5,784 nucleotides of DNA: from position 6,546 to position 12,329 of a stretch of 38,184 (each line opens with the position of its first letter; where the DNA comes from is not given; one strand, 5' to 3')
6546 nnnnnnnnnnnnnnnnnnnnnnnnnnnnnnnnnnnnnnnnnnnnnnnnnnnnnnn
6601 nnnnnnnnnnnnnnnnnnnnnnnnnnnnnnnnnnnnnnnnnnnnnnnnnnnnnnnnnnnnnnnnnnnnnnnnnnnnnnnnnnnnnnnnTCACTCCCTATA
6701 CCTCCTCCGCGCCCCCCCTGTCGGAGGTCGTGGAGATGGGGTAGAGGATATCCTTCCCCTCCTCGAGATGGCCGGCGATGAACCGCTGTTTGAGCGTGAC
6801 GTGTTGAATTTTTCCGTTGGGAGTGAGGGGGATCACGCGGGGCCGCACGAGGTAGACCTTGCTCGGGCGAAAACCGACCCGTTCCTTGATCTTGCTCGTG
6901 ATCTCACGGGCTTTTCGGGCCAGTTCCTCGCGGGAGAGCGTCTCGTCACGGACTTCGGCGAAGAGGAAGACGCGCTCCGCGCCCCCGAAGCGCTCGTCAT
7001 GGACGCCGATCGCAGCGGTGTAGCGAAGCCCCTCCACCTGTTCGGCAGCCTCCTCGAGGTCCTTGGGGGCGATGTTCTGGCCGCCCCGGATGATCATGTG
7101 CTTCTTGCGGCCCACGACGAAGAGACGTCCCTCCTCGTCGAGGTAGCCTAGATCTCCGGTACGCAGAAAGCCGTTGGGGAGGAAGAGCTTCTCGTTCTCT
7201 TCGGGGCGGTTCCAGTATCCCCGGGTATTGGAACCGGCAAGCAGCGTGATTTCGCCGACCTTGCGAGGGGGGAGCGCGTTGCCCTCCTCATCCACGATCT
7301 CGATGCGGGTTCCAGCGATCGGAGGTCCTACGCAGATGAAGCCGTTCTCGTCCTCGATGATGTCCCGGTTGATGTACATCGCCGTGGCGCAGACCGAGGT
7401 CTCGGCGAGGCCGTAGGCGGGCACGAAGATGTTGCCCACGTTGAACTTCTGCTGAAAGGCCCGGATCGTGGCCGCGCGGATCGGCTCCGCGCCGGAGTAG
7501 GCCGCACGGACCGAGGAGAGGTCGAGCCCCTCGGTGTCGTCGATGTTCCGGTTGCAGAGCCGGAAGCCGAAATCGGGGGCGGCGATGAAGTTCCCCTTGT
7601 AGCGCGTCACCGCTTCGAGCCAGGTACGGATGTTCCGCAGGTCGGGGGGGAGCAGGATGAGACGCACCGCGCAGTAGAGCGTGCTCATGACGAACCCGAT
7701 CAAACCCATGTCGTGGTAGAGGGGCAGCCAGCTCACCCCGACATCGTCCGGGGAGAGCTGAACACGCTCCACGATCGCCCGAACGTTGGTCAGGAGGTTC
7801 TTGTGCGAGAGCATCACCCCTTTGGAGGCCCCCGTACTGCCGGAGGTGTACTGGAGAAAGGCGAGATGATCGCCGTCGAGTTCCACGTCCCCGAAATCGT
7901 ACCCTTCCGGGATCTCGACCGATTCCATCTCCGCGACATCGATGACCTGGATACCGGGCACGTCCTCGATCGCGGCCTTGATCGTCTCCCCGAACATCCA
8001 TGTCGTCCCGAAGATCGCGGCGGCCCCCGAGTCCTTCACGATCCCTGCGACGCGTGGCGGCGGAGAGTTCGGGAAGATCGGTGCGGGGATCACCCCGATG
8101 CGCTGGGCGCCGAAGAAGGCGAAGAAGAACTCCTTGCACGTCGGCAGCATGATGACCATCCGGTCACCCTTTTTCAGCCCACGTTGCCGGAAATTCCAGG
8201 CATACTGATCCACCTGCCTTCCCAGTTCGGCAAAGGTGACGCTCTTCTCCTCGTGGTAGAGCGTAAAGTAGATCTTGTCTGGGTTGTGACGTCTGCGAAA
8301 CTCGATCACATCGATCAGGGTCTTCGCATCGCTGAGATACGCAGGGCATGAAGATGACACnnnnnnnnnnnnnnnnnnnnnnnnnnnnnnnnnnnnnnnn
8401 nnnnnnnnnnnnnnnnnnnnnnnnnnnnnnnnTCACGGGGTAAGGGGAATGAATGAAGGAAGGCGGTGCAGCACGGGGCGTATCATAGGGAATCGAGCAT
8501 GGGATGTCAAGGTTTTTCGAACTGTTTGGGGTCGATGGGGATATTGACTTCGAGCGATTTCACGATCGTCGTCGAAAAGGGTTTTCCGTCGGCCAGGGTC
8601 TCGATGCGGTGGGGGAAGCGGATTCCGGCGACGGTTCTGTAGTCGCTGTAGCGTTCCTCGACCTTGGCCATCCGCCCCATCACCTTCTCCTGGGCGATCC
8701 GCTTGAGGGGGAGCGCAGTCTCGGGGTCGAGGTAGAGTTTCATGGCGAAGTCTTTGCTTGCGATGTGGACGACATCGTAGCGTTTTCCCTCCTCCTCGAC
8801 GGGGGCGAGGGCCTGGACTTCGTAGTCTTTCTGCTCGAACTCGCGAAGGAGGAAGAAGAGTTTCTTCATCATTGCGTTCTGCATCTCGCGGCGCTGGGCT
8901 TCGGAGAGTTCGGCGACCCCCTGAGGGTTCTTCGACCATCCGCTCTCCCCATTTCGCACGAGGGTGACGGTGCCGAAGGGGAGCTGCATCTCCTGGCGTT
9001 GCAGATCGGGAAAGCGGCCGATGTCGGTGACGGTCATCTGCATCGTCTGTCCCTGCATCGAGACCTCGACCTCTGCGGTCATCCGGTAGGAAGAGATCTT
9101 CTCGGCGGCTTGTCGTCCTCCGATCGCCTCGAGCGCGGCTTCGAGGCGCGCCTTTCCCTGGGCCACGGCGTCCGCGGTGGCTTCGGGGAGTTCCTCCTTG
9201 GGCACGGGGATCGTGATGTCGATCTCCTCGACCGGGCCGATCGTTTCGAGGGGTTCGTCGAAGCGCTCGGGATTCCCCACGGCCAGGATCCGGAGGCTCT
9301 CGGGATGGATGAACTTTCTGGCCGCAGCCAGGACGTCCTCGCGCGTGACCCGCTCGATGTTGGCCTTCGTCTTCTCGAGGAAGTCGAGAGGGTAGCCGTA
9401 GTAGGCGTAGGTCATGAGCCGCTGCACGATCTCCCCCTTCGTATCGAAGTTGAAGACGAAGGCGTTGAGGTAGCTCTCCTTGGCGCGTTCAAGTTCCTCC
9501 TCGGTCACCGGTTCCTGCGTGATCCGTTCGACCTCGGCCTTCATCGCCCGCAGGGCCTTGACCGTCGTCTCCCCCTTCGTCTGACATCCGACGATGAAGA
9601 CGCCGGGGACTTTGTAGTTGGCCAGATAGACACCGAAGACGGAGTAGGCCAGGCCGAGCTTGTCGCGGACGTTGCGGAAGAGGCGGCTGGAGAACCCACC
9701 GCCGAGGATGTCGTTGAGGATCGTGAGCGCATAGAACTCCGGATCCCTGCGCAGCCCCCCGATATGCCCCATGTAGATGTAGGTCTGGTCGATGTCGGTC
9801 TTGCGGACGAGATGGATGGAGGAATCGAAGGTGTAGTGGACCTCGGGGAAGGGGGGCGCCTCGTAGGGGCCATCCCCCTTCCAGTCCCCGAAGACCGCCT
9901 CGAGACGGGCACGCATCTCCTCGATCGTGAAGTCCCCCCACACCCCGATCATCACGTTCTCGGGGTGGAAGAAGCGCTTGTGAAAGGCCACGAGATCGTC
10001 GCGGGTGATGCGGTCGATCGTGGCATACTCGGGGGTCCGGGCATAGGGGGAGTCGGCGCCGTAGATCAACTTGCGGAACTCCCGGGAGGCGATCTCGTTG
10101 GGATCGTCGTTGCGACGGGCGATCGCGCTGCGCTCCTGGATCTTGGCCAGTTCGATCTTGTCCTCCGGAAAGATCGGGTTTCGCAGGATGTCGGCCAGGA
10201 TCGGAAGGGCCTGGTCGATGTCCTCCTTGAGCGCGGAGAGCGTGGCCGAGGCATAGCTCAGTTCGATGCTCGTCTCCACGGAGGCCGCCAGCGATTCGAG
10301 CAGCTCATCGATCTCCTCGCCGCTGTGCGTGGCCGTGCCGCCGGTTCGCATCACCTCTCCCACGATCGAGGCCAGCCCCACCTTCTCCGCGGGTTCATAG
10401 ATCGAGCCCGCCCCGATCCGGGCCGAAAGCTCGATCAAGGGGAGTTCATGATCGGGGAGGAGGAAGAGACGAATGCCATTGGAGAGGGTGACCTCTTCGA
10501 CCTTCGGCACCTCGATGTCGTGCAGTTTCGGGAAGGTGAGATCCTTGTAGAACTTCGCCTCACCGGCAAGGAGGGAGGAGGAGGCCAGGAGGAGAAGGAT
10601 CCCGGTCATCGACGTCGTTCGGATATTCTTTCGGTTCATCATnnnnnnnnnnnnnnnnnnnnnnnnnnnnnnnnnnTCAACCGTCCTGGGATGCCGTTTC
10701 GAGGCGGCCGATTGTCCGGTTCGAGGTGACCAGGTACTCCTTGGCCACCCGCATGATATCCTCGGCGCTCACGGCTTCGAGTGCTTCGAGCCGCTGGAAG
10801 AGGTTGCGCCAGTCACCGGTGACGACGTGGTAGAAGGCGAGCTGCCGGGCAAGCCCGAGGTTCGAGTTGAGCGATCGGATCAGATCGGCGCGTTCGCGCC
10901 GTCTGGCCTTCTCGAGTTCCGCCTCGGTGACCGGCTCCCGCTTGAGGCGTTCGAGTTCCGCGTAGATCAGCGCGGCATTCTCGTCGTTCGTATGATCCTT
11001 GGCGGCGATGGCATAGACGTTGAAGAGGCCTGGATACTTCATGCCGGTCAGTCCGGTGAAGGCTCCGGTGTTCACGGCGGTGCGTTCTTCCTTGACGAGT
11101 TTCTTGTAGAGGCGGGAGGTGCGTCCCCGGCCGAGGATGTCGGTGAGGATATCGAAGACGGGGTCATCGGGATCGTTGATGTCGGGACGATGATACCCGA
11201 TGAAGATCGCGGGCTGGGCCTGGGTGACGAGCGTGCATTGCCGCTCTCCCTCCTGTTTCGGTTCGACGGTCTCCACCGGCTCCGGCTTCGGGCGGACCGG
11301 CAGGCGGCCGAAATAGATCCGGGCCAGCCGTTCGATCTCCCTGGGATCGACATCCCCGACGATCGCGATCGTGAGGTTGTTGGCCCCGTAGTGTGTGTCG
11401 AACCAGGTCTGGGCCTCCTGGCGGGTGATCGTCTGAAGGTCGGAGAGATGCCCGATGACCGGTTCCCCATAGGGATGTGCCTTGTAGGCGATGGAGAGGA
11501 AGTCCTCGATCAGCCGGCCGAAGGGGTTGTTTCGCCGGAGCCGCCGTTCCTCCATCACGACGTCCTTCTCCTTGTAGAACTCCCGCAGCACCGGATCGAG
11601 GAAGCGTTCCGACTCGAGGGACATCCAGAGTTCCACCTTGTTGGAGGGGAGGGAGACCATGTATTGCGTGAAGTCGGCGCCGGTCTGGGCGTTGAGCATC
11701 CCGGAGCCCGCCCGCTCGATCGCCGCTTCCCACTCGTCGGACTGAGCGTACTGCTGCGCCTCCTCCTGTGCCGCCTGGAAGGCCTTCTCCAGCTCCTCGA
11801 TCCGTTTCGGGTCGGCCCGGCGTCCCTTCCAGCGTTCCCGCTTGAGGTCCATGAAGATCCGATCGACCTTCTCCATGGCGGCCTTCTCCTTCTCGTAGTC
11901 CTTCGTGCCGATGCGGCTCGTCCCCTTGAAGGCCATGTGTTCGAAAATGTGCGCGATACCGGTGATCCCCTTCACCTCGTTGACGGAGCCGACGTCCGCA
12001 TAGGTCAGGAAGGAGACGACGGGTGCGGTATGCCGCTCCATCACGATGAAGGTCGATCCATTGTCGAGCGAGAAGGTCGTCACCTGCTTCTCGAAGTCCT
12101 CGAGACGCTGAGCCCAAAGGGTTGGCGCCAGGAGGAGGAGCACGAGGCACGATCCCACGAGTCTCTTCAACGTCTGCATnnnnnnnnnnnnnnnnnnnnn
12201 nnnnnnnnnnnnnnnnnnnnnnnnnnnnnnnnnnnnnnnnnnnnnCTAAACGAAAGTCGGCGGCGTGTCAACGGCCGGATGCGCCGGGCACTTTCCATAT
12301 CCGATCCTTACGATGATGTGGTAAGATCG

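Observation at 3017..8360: FAAL - MMPL/RND exporter - stand-alone E2-type acyltransferase operon: a lipid assembly and export module without PKS or ACP in view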

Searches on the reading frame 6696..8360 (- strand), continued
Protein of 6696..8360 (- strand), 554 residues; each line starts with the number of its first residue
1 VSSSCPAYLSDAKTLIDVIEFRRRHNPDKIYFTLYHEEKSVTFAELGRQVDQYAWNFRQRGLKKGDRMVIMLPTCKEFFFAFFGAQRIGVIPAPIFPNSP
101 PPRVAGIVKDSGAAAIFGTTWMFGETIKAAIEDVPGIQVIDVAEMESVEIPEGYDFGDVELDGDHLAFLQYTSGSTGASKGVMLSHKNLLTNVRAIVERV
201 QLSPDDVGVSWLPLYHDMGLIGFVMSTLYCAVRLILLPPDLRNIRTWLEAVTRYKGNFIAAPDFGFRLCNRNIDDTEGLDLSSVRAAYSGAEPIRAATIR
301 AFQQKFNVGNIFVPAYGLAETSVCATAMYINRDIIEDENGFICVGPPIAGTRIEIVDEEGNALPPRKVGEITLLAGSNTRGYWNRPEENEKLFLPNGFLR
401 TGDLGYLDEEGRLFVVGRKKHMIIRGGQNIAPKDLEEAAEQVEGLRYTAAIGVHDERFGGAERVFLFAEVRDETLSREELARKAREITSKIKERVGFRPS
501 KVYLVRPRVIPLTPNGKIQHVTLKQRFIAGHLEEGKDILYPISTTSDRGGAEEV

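Call 91: find_encoding_contigs(protein=P0136, flank=7000, max_places=6)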
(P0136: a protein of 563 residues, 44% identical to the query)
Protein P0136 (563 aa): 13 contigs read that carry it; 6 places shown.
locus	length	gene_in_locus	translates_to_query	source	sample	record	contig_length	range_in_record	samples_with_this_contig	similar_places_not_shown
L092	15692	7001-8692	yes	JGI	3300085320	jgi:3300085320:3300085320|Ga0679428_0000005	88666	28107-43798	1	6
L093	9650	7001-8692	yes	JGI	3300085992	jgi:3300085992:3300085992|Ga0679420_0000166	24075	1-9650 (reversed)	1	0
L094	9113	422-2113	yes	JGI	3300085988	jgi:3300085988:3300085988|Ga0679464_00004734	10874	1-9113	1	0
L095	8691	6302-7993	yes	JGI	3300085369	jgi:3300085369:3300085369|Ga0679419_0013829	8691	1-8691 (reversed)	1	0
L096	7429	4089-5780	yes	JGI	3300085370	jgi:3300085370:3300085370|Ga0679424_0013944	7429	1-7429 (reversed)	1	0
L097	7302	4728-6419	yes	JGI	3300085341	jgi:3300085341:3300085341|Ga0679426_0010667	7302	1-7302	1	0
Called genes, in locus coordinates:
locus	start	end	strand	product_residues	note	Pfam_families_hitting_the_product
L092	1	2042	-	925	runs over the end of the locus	PF00005:ABC_tran (faint), PF02463:SMC_N (faint), PF03193:RsgA_GTPase (faint), PF13191:AAA_16 (faint), PF13304:AAA_21 (faint), PF13476:AAA_23 (faint), PF17760:UvrA_inter, PF17755:UvrA_DNA-bind, +4 more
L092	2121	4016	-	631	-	-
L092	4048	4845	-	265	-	PF09339:HTH_IclR, PF12802:MarR_2 (weak), PF01614:IclR_C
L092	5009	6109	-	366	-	PF01073:3Beta_HSD, PF01370:Epimerase, PF02719:Polysacc_synt_2, PF03435:Sacchrp_dh_NADP (weak), PF04321:RmlD_sub_bind, PF07993:NAD_binding_4, PF13460:NAD_binding_10 (weak), PF16363:GDP_Man_Dehyd, +1 more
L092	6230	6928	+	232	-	PF02585:PIG-L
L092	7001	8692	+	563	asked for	PF00501:AMP-binding, PF14535:AMP-binding_C_2 (weak)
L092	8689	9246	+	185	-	PF04011:LemA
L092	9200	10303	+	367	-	PF01435:Peptidase_M48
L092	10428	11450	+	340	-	PF00296:Bac_luciferase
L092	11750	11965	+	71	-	-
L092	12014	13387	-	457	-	PF01262:AlaDh_PNT_C (faint), PF02737:3HCDH_N (faint), PF03486:HI0933_like (faint), PF07992:Pyr_redox_2, PF12831:FAD_oxidored, PF13450:NAD_binding_8 (faint), PF00070:Pyr_redox, PF02852:Pyr_redox_dim, +1 more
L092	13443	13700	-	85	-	-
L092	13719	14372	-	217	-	PF00923:TAL_FSA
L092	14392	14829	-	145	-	PF04126:Cyclophil_like, PF18050:Cyclophil_like2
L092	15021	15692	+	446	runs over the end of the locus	PF04389:Peptidase_M28 (weak), PF01546:Peptidase_M20, PF07687:M20_dimer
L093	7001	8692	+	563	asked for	PF00501:AMP-binding, PF14535:AMP-binding_C_2 (weak)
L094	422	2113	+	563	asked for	PF00501:AMP-binding, PF14535:AMP-binding_C_2 (weak)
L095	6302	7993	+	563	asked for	PF00501:AMP-binding, PF14535:AMP-binding_C_2 (weak)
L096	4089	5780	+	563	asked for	PF00501:AMP-binding, PF14535:AMP-binding_C_2 (weak)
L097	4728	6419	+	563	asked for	PF00501:AMP-binding, PF14535:AMP-binding_C_2 (weak)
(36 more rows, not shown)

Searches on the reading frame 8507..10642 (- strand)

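Call 3: search_protein_families(library=pfam, proteins=[window:8507-10642:-], max_evalue=0.01)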
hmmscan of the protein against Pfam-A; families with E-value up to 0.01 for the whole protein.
window:8507-10642:- (711 aa): 2 families
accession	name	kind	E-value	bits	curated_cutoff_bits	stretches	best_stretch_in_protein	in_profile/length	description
PF05193.26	Peptidase_M16_C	-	4.2e-43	147.8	23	1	211-390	1-180/181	Peptidase M16 inactive domain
PF00675.25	Peptidase_M16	-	3.9e-12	46.7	22.3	1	76-179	19-121/149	Insulinase (Peptidase family M16)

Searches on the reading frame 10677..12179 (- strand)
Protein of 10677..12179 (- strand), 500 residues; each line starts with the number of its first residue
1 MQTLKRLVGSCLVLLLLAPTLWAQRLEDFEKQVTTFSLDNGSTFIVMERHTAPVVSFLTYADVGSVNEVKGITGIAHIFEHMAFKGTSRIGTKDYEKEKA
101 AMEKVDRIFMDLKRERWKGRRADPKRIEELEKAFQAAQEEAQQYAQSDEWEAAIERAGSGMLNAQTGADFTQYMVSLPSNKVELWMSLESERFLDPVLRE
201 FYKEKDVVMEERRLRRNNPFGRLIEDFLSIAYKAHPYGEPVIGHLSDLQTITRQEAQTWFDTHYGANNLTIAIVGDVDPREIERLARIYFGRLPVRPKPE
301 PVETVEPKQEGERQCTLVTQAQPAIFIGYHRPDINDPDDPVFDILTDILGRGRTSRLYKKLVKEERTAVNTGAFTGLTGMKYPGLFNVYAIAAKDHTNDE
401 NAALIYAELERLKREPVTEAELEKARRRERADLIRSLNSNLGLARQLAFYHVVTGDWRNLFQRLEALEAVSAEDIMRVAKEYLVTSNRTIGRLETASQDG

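Call 3: search_protein_families(library=pfam, proteins=[window:10677-12179:-], max_evalue=0.01)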
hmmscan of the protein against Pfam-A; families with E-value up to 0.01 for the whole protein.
window:10677-12179:- (500 aa): 2 families
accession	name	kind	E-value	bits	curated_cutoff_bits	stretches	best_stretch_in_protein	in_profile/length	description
PF05193.26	Peptidase_M16_C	-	4.3e-36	124.9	23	1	250-427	1-179/181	Peptidase M16 inactive domain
PF00675.25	Peptidase_M16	-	3.9e-16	59.7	22.3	2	47-100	4-58/149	Insulinase (Peptidase family M16)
